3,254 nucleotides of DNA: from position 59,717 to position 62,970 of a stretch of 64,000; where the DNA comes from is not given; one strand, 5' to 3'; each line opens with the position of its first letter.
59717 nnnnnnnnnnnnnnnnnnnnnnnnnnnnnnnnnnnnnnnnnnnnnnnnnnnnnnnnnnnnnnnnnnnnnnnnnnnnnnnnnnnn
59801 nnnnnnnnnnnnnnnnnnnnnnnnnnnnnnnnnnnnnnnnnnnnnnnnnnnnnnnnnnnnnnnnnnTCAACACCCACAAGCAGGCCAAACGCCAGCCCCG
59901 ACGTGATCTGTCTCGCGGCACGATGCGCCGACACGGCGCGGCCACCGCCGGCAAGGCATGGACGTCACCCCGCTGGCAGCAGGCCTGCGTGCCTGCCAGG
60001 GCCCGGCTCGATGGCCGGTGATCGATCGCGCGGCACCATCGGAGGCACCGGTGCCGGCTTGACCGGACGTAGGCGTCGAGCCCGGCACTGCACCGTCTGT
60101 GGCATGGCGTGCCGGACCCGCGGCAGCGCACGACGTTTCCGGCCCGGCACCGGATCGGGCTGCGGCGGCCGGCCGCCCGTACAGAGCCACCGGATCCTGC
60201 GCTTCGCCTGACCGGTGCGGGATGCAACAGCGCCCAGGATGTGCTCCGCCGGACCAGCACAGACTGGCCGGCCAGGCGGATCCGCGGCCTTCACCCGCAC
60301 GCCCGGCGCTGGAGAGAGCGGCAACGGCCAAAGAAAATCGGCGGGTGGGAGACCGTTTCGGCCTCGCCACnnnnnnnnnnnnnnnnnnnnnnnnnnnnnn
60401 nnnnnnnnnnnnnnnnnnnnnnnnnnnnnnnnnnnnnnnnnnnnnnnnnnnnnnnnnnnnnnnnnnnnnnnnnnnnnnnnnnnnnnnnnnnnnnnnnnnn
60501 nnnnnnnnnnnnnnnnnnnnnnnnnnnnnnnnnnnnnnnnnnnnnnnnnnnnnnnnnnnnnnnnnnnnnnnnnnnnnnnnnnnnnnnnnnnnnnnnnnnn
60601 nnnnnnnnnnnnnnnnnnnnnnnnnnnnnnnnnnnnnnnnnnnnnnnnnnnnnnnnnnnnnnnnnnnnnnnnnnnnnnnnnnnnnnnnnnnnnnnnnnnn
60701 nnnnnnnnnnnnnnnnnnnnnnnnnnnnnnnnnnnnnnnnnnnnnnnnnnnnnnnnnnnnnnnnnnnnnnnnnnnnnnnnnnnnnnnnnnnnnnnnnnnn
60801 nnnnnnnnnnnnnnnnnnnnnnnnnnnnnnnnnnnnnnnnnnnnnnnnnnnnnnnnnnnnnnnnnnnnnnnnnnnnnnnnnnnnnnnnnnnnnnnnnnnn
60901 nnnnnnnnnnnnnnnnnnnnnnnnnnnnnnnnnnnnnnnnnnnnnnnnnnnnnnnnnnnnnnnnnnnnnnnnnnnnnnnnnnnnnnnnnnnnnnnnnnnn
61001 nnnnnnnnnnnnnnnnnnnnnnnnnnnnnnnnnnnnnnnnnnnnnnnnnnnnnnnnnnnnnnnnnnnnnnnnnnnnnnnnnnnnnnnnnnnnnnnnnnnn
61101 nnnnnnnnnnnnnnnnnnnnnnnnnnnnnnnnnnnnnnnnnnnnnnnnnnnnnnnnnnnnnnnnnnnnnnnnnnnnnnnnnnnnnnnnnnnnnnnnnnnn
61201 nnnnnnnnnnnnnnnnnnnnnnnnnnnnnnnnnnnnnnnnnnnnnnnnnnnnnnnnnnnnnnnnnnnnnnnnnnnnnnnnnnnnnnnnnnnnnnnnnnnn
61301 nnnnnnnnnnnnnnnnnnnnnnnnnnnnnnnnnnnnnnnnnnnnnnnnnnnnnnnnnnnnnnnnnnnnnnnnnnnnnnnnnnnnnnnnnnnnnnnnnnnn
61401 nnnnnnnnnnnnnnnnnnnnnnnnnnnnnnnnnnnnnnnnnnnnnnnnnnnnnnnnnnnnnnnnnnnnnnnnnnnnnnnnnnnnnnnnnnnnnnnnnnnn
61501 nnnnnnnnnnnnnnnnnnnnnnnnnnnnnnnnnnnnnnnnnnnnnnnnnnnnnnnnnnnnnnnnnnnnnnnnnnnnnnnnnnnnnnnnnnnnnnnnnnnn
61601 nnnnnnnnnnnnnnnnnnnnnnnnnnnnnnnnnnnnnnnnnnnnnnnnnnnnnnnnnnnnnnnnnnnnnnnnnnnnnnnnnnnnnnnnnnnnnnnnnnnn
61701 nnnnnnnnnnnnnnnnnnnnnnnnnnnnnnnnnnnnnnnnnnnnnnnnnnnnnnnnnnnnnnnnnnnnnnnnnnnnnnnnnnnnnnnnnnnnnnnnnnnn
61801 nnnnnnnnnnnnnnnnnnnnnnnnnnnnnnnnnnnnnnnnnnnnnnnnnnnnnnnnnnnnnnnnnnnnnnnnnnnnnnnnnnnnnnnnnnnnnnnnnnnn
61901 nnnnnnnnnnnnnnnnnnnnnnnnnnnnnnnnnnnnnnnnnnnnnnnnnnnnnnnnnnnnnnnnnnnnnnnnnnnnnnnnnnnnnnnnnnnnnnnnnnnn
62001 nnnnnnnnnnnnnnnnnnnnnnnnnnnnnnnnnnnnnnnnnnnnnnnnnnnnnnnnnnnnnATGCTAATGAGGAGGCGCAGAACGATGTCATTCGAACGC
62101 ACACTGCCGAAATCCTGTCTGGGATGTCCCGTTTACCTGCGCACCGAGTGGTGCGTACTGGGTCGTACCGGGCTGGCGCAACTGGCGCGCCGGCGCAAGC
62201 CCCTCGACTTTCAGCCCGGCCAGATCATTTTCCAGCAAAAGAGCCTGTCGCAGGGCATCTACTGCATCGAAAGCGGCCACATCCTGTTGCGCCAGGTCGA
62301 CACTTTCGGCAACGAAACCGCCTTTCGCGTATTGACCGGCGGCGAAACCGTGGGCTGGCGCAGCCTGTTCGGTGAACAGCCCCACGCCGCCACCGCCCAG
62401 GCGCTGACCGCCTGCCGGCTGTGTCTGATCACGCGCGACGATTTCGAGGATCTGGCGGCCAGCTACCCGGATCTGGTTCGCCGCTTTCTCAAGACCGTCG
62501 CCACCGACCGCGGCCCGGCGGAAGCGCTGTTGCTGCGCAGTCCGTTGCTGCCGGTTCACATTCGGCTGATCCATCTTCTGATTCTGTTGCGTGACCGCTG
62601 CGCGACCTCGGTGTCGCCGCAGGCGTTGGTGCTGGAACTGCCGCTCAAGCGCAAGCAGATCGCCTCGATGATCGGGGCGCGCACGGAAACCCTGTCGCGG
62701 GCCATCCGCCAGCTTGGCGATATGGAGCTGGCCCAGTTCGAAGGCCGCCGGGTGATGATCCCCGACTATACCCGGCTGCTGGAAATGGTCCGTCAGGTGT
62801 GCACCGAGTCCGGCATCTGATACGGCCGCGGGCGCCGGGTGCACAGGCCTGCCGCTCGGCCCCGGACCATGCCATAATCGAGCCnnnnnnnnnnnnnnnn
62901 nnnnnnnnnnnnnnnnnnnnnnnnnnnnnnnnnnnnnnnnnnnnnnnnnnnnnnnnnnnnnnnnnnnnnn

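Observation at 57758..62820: Candidate oxygen-regulated electron-transfer module: cupredoxin-NirK, cytochrome c2, Cyc2-like fused cytochrome-porin and an FNR-type regulator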

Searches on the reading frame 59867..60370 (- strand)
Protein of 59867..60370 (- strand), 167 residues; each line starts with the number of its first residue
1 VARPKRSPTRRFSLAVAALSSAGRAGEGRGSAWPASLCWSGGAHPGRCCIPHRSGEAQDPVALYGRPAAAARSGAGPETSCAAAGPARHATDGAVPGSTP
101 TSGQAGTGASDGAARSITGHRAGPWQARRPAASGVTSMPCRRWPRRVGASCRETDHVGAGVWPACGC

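Call 80: search_protein_families(library=pfam, proteins=[window:59867-60370:-], max_evalue=1)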
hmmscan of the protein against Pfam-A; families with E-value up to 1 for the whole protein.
window:59867-60370:- (167 aa): 0 families

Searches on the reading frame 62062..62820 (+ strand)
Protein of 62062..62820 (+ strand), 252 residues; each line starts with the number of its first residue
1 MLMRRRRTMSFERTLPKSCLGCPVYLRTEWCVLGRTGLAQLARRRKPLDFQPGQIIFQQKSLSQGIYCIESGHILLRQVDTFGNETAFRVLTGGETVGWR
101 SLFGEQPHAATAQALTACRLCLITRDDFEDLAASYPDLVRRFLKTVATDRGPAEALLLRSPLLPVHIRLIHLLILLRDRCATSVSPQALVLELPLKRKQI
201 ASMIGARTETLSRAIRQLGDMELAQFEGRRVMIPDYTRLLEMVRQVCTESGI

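Call 3: search_protein_families(library=pfam, proteins=[window:62062-62820:+], max_evalue=0.01)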
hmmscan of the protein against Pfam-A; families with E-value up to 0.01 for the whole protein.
window:62062-62820:+ (252 aa): 2 families
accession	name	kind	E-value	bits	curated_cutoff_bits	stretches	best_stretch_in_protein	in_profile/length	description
PF00027.35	cNMP_binding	-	3.1e-19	69.2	27.5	1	49-134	3-88/89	Cyclic nucleotide-binding domain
PF13545.12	HTH_Crp_2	-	3.6e-12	46.5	27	1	168-241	2-69/70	Crp-like helix-turn-helix domain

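Call 4: search_protein_families(library=ncbifam, proteins=[window:62062-62820:+], max_evalue=0.01)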
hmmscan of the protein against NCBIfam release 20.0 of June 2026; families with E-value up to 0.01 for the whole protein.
window:62062-62820:+ (252 aa): 11 families
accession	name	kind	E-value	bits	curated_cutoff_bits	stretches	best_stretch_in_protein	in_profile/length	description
NF008365.0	PRK11161.1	subfamily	1.8e-14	53.6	228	1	38-243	42-243/250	fumarate/nitrate reduction transcriptional regulator Fnr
NF045989.1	TransRegFnrLRhodb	equivalog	1e-13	51.1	300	1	15-241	6-233/245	transcriptional regulator FnrL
NF008732.0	PRK11753.1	equivalog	3e-10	39.9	266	1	55-233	33-210/214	cAMP-activated global transcriptional regulator CRP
NF041163.2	encap_f2b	equivalog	4.4e-10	39.3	400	1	37-146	87-197/450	family 2B encapsulin nanocompartment shell protein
NF050806.1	TransRegFixKCaul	equivalog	2.8e-09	36.5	300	1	50-242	28-213/215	transcriptional regulator FixK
NF006901.0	PRK09392.1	equivalog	6.9e-09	35.4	211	1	58-244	43-222/236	transcriptional activator FtrB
NF058543.1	ActPatMycb56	equivalog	1.2e-07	30.9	460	1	37-146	11-118/317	acetyltransferase Pat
NF053664.1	TransRegPtrACyano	equivalog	8.2e-05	22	300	1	62-233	26-189/196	Crp/Fnr family transcriptional regulator PtrA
NF010499.0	PRK13918.1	equivalog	0.00018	21.1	274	1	47-126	14-91/205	CRP/FNR family transcriptional regulator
TIGR03697.1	NtcA_cyano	equivalog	0.001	18.8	244.95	1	54-237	2-186/193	global nitrogen regulator NtcA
NF050815.1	TransActFtrBCaul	equivalog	0.0022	17.3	300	1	49-222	36-203/251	transcriptional activator FtrB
